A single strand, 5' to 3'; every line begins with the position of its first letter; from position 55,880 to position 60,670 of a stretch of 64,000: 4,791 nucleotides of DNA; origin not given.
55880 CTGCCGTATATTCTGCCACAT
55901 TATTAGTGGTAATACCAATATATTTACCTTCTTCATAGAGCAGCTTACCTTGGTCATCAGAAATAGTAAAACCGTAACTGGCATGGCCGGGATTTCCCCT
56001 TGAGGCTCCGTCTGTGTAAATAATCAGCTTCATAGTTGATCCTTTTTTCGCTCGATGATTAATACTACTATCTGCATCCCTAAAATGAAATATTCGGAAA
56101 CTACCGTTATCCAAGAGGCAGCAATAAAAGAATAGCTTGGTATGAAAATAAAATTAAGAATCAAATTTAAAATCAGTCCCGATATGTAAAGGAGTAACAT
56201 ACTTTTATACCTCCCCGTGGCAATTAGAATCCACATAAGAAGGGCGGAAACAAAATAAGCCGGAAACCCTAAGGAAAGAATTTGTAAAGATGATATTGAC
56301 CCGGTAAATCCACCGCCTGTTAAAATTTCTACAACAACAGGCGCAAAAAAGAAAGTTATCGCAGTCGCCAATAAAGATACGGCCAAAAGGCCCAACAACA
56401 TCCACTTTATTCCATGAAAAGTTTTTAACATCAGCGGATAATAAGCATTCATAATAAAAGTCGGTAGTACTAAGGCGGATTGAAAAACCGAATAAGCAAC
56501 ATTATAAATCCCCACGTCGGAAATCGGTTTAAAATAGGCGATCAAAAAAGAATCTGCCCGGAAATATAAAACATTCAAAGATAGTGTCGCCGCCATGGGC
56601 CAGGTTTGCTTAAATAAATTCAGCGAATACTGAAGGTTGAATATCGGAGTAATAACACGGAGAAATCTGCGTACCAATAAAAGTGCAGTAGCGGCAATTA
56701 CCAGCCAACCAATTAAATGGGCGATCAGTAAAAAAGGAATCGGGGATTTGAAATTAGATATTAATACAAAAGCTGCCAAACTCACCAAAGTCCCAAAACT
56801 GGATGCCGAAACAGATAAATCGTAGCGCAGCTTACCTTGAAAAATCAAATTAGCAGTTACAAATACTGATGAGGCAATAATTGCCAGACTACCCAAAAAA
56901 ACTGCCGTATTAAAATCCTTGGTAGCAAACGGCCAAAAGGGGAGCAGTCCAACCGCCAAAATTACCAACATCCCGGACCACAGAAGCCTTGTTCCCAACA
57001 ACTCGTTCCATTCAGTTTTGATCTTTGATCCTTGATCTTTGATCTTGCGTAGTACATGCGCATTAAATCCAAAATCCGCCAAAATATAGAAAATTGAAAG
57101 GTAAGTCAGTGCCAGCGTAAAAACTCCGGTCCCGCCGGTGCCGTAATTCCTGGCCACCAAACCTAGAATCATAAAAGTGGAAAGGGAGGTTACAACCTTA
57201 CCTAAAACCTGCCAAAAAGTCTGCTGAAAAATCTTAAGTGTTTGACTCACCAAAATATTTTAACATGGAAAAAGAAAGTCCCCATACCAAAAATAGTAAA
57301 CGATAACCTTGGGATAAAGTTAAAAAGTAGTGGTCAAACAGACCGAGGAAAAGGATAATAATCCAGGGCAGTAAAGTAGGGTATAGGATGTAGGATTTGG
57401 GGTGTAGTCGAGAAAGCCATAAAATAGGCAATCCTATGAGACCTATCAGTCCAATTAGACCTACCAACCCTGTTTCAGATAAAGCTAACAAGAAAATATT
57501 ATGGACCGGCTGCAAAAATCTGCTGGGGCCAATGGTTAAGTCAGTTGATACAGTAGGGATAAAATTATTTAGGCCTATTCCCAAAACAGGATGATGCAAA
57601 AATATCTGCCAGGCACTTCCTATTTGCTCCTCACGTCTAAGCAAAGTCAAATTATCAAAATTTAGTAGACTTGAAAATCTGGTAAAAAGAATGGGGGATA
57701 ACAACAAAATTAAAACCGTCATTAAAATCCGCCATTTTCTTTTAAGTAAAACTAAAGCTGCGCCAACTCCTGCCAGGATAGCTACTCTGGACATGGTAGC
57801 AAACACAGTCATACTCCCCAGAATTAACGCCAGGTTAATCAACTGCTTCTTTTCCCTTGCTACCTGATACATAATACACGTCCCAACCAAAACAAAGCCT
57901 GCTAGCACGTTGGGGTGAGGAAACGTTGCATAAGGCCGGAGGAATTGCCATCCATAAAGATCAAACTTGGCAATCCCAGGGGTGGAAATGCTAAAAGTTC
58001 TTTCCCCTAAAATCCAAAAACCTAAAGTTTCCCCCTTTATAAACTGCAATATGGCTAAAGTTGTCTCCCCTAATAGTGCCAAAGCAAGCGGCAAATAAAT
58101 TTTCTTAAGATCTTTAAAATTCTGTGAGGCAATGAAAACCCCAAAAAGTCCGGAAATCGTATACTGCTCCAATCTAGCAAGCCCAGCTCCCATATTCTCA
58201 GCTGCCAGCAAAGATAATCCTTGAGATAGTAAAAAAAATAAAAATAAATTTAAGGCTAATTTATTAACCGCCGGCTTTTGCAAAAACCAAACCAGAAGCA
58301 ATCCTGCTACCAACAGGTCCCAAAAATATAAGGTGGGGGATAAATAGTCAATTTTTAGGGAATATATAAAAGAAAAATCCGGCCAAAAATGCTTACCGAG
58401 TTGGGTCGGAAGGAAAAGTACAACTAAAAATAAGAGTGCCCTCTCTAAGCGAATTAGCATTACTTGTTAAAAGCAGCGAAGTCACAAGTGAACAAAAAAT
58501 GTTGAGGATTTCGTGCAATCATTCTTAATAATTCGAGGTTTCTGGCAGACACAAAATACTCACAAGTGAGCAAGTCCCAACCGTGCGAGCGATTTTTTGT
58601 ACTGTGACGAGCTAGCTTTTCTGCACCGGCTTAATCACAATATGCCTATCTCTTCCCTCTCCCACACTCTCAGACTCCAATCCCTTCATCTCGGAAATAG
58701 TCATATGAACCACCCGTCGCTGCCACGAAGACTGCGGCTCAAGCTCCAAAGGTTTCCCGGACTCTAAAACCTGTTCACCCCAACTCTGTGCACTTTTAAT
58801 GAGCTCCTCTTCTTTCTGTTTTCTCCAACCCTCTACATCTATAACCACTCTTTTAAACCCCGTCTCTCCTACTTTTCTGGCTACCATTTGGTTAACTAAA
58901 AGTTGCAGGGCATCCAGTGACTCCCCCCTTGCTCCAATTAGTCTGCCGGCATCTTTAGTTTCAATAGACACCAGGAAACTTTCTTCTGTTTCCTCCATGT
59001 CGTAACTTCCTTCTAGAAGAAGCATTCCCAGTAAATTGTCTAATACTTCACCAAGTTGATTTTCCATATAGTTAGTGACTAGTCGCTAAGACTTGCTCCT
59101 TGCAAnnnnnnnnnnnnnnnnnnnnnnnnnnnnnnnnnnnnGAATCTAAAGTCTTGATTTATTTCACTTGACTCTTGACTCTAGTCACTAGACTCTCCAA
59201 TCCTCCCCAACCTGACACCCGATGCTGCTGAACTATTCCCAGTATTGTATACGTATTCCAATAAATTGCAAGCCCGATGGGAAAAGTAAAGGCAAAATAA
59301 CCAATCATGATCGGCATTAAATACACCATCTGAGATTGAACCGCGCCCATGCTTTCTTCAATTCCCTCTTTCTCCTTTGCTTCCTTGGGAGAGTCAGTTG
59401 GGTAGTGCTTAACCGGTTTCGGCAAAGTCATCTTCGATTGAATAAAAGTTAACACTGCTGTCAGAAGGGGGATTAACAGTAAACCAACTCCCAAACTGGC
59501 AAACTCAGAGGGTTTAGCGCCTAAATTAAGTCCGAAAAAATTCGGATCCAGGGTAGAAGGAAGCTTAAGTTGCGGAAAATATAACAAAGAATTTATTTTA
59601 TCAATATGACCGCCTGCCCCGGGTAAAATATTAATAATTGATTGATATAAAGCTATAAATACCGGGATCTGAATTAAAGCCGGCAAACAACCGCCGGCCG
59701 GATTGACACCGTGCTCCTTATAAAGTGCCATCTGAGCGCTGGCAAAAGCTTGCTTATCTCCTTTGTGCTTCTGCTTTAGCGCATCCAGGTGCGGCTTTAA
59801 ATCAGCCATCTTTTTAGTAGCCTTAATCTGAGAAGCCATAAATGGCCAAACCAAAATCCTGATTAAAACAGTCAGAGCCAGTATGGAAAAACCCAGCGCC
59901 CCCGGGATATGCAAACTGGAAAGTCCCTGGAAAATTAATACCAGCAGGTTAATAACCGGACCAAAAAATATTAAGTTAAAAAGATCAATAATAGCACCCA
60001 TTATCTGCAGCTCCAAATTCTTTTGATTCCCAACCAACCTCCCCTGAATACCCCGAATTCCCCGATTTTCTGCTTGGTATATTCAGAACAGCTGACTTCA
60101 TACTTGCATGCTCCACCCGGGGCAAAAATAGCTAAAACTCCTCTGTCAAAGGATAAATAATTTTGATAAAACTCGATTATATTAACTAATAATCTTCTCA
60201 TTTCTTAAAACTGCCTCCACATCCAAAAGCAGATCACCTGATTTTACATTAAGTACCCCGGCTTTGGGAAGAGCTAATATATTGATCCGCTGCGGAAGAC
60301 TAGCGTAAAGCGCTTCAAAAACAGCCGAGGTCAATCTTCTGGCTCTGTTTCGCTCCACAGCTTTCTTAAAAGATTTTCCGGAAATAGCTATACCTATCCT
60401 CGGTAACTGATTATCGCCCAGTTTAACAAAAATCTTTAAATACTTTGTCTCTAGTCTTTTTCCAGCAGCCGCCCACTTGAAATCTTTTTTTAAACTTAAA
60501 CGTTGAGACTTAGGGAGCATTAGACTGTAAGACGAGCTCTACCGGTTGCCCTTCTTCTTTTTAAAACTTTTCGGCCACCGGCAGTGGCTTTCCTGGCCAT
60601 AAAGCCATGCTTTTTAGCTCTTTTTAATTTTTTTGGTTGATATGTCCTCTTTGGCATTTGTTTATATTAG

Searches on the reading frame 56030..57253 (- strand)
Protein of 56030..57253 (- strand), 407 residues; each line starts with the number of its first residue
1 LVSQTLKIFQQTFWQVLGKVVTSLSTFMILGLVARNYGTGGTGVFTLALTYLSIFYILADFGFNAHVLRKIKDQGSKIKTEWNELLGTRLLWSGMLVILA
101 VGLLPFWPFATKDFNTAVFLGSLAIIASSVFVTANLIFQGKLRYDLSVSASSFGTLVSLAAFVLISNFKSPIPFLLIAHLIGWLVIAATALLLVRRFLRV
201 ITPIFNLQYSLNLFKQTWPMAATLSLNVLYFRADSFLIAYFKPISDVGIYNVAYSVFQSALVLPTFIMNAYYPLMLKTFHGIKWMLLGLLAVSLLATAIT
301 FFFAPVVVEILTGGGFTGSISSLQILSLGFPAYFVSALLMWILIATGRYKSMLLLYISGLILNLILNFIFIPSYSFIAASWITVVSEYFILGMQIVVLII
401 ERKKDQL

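Call 26: search_protein_families(library=pfam, proteins=[window:56030-57253:-])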
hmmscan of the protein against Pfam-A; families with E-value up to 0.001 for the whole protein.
window:56030-57253:- (407 aa): 2 families
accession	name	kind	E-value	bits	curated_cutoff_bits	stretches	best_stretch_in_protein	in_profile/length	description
PF01943.22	Polysacc_synt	-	1.5e-22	80.8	28.2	1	10-278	3-273/274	Polysaccharide biosynthesis protein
PF13440.11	Polysacc_synt_3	-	1.5e-10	41.2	23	1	43-260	12-224/293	Polysaccharide biosynthesis protein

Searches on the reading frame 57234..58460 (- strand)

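Call 26: search_protein_families(library=pfam, proteins=[window:57234-58460:-])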
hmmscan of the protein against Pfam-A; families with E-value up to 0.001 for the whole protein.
window:57234-58460:- (408 aa): 1 family
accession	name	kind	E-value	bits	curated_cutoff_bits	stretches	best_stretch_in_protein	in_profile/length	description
PF04932.20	Wzy_C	-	1.2e-14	54.8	31.7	1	210-339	1-149/149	O-Antigen ligase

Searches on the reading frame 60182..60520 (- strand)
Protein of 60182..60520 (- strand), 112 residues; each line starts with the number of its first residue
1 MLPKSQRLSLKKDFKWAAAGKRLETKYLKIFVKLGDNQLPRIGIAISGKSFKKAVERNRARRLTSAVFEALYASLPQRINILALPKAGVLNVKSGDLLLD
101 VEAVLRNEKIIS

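Call 21: find_encoding_contigs(protein=window:60182-60520:-, flank=10000, max_places=6)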
Protein window:60182-60520:- (112 aa): 1 contig read that carries it; 1 place shown.
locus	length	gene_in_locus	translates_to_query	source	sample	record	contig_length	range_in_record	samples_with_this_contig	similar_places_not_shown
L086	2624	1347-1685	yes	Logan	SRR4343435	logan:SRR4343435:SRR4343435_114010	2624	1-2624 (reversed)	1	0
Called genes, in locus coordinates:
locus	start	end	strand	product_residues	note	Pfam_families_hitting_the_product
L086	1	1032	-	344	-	?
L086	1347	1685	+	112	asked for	PF00825:Ribonuclease_P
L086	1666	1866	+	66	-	PF01809:YidD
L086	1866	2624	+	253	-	?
